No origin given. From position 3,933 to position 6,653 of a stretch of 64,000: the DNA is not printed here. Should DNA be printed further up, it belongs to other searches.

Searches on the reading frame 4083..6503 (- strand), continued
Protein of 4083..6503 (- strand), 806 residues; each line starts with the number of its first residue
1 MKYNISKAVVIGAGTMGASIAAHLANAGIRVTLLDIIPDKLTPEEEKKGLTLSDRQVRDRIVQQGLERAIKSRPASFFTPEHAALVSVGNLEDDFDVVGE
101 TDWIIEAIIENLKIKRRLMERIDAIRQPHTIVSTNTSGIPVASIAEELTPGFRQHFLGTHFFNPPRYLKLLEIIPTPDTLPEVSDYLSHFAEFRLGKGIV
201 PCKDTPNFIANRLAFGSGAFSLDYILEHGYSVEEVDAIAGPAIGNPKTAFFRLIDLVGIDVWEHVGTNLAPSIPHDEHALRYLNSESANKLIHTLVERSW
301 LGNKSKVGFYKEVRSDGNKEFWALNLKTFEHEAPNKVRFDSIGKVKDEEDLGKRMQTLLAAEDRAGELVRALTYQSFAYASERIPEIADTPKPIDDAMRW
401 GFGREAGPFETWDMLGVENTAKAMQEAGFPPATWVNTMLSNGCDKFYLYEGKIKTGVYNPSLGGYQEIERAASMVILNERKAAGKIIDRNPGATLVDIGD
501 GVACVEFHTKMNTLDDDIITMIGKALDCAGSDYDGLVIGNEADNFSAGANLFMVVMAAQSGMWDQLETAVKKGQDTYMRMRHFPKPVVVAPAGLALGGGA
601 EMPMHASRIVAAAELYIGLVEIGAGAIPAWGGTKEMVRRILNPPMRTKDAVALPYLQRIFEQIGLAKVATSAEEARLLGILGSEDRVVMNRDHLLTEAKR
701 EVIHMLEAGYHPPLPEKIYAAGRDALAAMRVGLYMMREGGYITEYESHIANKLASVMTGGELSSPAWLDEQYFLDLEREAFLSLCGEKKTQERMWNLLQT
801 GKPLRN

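Call 82: find_homologous_proteins(query=L209:4996-5430:+)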
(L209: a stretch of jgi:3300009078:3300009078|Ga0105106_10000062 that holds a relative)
Query L209:4996-5430:+ (145 aa): 320 proteins with E <= 0.001 among 345 candidates; the best 120 are listed.
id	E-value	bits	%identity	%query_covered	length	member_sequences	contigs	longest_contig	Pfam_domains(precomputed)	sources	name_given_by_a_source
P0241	4.7e-86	304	92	100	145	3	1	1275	PF05635.18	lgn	-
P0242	1.7e-69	250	77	97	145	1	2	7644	PF05635.18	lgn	-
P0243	8.9e-63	228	71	95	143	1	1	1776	PF05635.18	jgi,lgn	jgi:four helix bundle protein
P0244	3.4e-61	223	71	95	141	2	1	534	PF05635.18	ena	-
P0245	8.0e-61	222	70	95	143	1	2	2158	PF05635.18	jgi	jgi:four helix bundle protein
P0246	1.6e-60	221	69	94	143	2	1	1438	PF05635.18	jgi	jgi:four helix bundle protein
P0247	1.1e-59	218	67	99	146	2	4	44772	PF05635.18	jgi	jgi:four helix bundle protein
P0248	3.1e-59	217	69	94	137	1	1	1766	PF05635.18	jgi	jgi:four helix bundle protein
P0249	4.1e-59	217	67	97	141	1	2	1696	PF05635.18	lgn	-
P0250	6.9e-59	216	69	95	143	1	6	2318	PF05635.18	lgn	-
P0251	1.3e-58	215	66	94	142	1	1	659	PF05635.18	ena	-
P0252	2.3e-58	214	69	94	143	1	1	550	PF05635.18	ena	-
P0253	2.9e-58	214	68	95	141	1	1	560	PF05635.18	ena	-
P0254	1.5e-57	212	63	100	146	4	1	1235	PF05635.18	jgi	-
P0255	2.3e-57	211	65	94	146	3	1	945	PF05635.18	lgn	-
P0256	3.8e-57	210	65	93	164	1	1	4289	PF05635.18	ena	-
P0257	4.2e-57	210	66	94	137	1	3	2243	PF05635.18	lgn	-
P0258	7.4e-57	209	65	94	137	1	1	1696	PF05635.18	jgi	jgi:four helix bundle protein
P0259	1.9e-56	208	66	94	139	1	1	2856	PF05635.18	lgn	-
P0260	2.0e-56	208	65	95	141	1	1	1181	PF05635.18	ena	-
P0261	2.2e-56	208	65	95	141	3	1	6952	PF05635.18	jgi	jgi:four helix bundle protein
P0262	2.3e-56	208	64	95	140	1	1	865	PF05635.18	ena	-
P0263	2.4e-56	208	64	94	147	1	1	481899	PF05635.18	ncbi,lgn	ncbi:MAG: four helix bundle protein [Anaerolineales bacterium]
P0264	2.4e-56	208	65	97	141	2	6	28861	PF05635.18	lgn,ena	-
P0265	5.0e-56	207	64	95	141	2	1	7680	PF05635.18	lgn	-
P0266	6.8e-56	206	63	94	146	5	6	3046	PF05635.18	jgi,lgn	jgi:four helix bundle protein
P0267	9.7e-56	206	64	97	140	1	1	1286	PF05635.18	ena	-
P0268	1.6e-55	205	64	95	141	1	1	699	PF05635.18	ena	-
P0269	1.8e-55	205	65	94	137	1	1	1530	PF05635.18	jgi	jgi:four helix bundle protein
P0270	2.5e-55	204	63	97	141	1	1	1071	PF05635.18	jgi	jgi:four helix bundle protein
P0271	2.6e-55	204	63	95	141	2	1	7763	PF05635.18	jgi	jgi:four helix bundle protein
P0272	3.9e-55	204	65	98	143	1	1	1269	PF05635.18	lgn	-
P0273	4.2e-55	204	61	95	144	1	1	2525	PF05635.18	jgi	jgi:four helix bundle protein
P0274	6.3e-55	203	62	95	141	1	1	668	PF05635.18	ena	-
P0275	6.7e-55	203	62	94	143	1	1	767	PF05635.18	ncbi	-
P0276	6.9e-55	203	62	94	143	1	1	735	PF05635.18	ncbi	-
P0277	7.0e-55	203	65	94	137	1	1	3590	PF05635.18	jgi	jgi:four helix bundle protein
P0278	7.1e-55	203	63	93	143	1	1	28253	PF05635.18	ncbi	-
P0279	7.1e-55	203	62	98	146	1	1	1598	PF05635.18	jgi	jgi:four helix bundle protein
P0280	1.2e-54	202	67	92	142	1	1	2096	PF05635.18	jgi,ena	jgi:four helix bundle protein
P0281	1.4e-54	202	64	95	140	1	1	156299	PF05635.18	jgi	jgi:four helix bundle protein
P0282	1.4e-54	202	63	93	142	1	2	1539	PF05635.18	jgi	jgi:four helix bundle protein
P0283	1.5e-54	202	62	95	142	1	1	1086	PF05635.18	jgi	jgi:four helix bundle protein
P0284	2.1e-54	201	64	95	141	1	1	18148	PF05635.18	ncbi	ncbi:four helix bundle protein [Chloroflexota bacterium]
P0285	3.0e-54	201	60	94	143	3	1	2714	PF05635.18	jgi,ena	-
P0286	4.4e-54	200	63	97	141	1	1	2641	PF05635.18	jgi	-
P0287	5.1e-54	200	62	94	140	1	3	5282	PF05635.18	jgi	jgi:four helix bundle protein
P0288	5.4e-54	200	64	92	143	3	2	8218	PF05635.18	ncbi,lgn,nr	ncbi:MAG: hypothetical protein MAG431_01889 [Chloroflexi bacterium]|nr:hypothetical protein [Chlorof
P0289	5.7e-54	200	65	95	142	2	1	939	PF05635.18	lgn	-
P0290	5.8e-54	200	62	95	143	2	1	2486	PF05635.18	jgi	jgi:four helix bundle protein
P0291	6.0e-54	200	62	95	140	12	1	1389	PF05635.18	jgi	-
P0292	6.4e-54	200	60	97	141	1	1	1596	PF05635.18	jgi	-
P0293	6.7e-54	200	63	94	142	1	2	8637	PF05635.18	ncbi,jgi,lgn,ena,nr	ncbi:MAG TPA: four helix bundle protein [Anaerolineae bacterium]|jgi:four helix bundle protein|nr:fo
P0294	8.4e-54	199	63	92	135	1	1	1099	PF05635.18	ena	-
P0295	8.5e-54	199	62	96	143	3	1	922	PF05635.18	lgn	-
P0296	9.3e-54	199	64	93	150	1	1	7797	PF05635.18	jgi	jgi:four helix bundle protein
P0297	1.4e-53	199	60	99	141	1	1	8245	PF05635.18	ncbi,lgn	-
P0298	1.6e-53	199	60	96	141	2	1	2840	PF05635.18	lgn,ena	-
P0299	1.6e-53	199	64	94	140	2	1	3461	PF05635.18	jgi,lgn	jgi:four helix bundle protein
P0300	1.7e-53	198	62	92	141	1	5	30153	PF05635.18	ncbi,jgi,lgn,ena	-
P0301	1.8e-53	198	62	95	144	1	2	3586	PF05635.18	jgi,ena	-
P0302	2.4e-53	198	61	91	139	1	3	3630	PF05635.18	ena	-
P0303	2.9e-53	198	61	94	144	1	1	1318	PF05635.18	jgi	jgi:four helix bundle protein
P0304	3.0e-53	198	59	99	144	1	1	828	PF05635.18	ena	-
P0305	3.1e-53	198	63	95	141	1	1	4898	PF05635.18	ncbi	-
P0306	3.4e-53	197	63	92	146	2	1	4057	PF05635.18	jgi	jgi:four helix bundle protein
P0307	3.7e-53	197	60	99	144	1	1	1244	PF05635.18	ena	-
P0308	6.6e-53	196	63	94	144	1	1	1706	PF05635.18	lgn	-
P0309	7.5e-53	196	64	97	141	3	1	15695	PF05635.18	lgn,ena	-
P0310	7.9e-53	196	61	97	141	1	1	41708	PF05635.18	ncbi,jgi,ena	-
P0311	8.6e-53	196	61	97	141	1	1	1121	PF05635.18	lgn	-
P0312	1.0e-52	196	62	93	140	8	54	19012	PF05635.18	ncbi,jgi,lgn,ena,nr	ncbi:four helix bundle protein [bacterium]|nr:four helix bundle protein [bacterium] PIU90109.1 MAG: 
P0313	1.3e-52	196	65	81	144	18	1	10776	PF05635.18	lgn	-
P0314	1.4e-52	195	60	97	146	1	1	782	PF05635.18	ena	-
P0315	1.6e-52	195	61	94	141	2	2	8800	PF05635.18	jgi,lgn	jgi:four helix bundle protein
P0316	1.8e-52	195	60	96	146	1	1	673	PF05635.18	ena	-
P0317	2.3e-52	195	63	95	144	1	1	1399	PF05635.18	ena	-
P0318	2.8e-52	194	62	94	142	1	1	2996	PF05635.18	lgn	-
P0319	3.7e-52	194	62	95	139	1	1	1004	PF05635.18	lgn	-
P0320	3.8e-52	194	60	95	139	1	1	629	PF05635.18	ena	-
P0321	4.0e-52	194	62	95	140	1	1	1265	PF05635.18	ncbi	-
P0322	4.9e-52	194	58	98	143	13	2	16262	PF05635.18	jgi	jgi:four helix bundle protein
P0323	5.3e-52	194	65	90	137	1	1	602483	PF05635.18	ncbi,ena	-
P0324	5.6e-52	193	59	95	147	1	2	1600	PF05635.18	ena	-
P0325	7.2e-52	193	59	95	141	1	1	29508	PF05635.18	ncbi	-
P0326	7.3e-52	193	60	97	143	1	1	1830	PF05635.18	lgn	-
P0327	7.6e-52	193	61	91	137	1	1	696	PF05635.18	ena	-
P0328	9.0e-52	193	61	95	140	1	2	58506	PF05635.18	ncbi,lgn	ncbi:MAG: hypothetical protein OHK0041_16320 [Anaerolineales bacterium]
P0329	1.0e-51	193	60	94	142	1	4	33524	PF05635.18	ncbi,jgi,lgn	jgi:four helix bundle protein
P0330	1.1e-51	193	58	97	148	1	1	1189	PF05635.18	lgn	-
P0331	1.4e-51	192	61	97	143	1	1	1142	PF05635.18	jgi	jgi:four helix bundle protein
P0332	1.5e-51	192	60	95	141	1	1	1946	PF05635.18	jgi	jgi:four helix bundle protein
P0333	2.3e-51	192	61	93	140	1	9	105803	PF05635.18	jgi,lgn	jgi:four helix bundle protein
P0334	2.4e-51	191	61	93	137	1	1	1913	PF05635.18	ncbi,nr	ncbi:MAG: four helix bundle protein [Anaerolineales bacterium]|nr:four helix bundle protein [Anaerol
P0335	2.5e-51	191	60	94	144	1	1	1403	PF05635.18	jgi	jgi:four helix bundle protein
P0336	3.1e-51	191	61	93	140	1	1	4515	PF05635.18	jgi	jgi:four helix bundle protein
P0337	3.4e-51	191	61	93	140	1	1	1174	PF05635.18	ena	-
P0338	4.3e-51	191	59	95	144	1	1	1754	PF05635.18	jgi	-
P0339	5.0e-51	190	59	93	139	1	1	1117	PF05635.18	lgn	-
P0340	5.1e-51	190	60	94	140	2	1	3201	PF05635.18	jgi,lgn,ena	-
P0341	5.3e-51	190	61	91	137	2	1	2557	PF05635.18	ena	-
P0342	5.4e-51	190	58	99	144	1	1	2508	PF05635.18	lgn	-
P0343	5.7e-51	190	61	95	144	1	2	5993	PF05635.18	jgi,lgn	-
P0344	6.2e-51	190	59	95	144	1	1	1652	PF05635.18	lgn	-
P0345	6.5e-51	190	61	93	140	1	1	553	PF05635.18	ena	-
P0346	6.6e-51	190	61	93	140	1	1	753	PF05635.18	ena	-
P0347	6.6e-51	190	61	93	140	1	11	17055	PF05635.18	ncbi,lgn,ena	-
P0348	6.8e-51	190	60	94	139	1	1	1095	PF05635.18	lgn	-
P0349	7.6e-51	190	59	91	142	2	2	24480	PF05635.18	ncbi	-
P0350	8.2e-51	190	57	97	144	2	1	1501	PF05635.18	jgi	jgi:four helix bundle protein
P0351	8.3e-51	190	59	93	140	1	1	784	PF05635.18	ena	-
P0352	8.3e-51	190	59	93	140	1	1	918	PF05635.18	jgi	-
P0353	9.0e-51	190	61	93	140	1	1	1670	PF05635.18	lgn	-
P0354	9.0e-51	190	58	94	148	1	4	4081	PF05635.18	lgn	-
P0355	9.2e-51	190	61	93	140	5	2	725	PF05635.18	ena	-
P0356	9.4e-51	190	61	93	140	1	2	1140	PF05635.18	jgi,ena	-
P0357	1.1e-50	189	58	94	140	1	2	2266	PF05635.18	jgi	-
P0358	1.2e-50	189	60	93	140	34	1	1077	PF05635.18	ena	-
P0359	1.3e-50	189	61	93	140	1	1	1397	PF05635.18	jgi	jgi:four helix bundle protein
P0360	1.6e-50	189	64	93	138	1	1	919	PF05635.18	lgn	-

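Call 83: find_encoding_contigs(protein=P0312, flank=1500, max_places=10)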
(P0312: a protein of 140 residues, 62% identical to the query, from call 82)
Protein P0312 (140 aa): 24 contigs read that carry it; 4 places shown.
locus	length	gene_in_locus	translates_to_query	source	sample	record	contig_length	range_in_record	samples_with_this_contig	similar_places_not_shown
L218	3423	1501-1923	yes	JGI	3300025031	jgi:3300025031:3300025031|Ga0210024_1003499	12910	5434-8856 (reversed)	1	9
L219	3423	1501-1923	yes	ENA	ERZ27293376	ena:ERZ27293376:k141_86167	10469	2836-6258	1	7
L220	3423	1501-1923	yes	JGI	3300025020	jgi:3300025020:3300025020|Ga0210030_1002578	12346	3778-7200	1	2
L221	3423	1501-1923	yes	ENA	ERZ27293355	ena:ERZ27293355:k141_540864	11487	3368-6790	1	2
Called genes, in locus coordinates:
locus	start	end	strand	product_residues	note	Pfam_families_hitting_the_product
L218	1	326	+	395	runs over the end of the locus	PF04055:Radical_SAM, PF13186:SPASM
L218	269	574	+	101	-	PF14451:Ub-Mut7C (weak), PF02597:ThiS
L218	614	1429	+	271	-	PF03781:FGE-sulfatase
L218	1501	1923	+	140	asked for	PF05635:23S_rRNA_IVP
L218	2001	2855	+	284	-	PF01040:UbiA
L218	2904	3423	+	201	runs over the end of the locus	-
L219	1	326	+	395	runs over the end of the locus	PF04055:Radical_SAM, PF13186:SPASM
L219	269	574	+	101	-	PF14451:Ub-Mut7C (weak), PF02597:ThiS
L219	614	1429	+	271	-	PF03781:FGE-sulfatase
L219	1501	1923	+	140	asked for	PF05635:23S_rRNA_IVP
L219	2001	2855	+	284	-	PF01040:UbiA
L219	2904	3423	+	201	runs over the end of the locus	-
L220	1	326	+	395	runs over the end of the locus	PF04055:Radical_SAM, PF13186:SPASM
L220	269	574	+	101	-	PF14451:Ub-Mut7C (weak), PF02597:ThiS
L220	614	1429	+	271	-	PF03781:FGE-sulfatase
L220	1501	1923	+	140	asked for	PF05635:23S_rRNA_IVP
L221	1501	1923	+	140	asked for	PF05635:23S_rRNA_IVP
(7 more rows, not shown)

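Call 84: find_encoding_contigs(protein=P0333, flank=1500, max_places=10)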
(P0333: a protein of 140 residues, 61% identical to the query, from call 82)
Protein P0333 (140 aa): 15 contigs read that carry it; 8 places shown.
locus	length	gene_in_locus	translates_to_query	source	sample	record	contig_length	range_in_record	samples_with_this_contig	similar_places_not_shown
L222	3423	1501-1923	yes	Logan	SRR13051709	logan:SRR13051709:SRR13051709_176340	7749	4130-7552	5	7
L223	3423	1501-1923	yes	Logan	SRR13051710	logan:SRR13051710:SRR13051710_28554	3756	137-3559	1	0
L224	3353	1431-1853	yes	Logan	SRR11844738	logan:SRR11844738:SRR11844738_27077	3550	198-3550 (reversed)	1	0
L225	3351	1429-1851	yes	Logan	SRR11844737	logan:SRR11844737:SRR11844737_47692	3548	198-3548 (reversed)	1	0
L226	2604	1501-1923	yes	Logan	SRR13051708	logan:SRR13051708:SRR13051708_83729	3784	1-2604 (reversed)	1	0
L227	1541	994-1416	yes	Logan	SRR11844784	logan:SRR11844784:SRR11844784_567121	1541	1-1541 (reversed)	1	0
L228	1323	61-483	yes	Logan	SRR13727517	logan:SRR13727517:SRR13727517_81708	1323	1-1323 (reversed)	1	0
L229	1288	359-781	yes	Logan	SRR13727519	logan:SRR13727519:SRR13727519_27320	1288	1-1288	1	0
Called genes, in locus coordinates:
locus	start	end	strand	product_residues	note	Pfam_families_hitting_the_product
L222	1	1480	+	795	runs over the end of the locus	PF02737:3HCDH_N, PF00725:3HCDH, PF00378:ECH_1, PF16113:ECH_2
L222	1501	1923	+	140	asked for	PF05635:23S_rRNA_IVP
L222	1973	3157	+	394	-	PF00108:Thiolase_N, PF02803:Thiolase_C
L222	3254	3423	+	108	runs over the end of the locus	PF14864:Alkyl_sulf_C, PF02036:SCP2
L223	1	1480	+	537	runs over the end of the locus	?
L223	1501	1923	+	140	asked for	PF05635:23S_rRNA_IVP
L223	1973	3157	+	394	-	PF00108:Thiolase_N, PF02803:Thiolase_C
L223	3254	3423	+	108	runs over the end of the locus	PF14864:Alkyl_sulf_C, PF02036:SCP2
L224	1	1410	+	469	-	?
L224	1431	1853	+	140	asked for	PF05635:23S_rRNA_IVP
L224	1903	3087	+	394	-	PF00108:Thiolase_N, PF02803:Thiolase_C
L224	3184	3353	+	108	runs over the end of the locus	PF14864:Alkyl_sulf_C, PF02036:SCP2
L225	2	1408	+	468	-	?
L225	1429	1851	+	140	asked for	PF05635:23S_rRNA_IVP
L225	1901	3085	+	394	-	PF00108:Thiolase_N, PF02803:Thiolase_C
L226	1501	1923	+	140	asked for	PF05635:23S_rRNA_IVP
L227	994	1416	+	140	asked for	PF05635:23S_rRNA_IVP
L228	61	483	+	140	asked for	PF05635:23S_rRNA_IVP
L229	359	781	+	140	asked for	PF05635:23S_rRNA_IVP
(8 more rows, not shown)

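Call 85: find_encoding_contigs(protein=P0347, flank=1500, max_places=10)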
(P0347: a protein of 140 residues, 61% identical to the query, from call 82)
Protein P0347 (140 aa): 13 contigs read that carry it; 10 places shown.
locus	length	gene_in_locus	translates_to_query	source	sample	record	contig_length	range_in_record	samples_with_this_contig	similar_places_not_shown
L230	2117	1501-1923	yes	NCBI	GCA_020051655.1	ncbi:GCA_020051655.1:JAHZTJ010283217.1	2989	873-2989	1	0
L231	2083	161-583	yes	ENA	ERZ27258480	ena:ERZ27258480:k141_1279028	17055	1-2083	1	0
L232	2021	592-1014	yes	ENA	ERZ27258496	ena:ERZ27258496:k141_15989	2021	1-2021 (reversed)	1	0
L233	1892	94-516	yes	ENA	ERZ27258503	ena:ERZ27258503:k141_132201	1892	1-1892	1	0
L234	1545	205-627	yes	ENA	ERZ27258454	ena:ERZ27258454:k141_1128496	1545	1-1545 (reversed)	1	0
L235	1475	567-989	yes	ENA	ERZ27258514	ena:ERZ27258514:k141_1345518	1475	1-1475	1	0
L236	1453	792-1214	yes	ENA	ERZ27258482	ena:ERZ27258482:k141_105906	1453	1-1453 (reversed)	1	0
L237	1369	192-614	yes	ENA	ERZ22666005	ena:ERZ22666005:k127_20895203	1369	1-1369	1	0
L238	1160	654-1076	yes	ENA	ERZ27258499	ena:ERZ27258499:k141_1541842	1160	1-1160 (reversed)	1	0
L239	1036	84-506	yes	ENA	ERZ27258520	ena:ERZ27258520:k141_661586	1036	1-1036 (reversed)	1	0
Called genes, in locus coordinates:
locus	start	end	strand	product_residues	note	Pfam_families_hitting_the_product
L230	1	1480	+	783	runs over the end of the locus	?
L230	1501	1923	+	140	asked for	PF05635:23S_rRNA_IVP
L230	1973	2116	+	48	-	?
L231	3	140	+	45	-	?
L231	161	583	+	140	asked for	PF05635:23S_rRNA_IVP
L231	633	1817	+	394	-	PF00108:Thiolase_N, PF02803:Thiolase_C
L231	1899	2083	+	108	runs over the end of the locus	PF14864:Alkyl_sulf_C, PF02036:SCP2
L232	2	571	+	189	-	?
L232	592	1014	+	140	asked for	PF05635:23S_rRNA_IVP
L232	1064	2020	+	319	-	?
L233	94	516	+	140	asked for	PF05635:23S_rRNA_IVP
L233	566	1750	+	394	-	PF00108:Thiolase_N, PF02803:Thiolase_C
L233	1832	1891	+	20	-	?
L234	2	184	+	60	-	?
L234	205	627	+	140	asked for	PF05635:23S_rRNA_IVP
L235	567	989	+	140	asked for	PF05635:23S_rRNA_IVP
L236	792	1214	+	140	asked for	PF05635:23S_rRNA_IVP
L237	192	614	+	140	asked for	PF05635:23S_rRNA_IVP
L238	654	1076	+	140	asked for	PF05635:23S_rRNA_IVP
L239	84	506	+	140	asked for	PF05635:23S_rRNA_IVP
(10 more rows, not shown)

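Call 101: search_protein_families(library=padloc, proteins=[L209:4996-5430:+], max_evalue=0.01)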
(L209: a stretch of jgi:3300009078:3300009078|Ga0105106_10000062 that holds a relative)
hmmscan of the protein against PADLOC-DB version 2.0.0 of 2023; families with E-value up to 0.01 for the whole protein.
L209:4996-5430:+ (145 aa): 0 families

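Call 102: search_protein_families(library=phrogs, proteins=[L209:4996-5430:+], max_evalue=0.001)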
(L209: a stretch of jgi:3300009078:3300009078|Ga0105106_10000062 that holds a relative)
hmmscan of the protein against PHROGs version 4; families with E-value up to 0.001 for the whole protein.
L209:4996-5430:+ (145 aa): 0 families
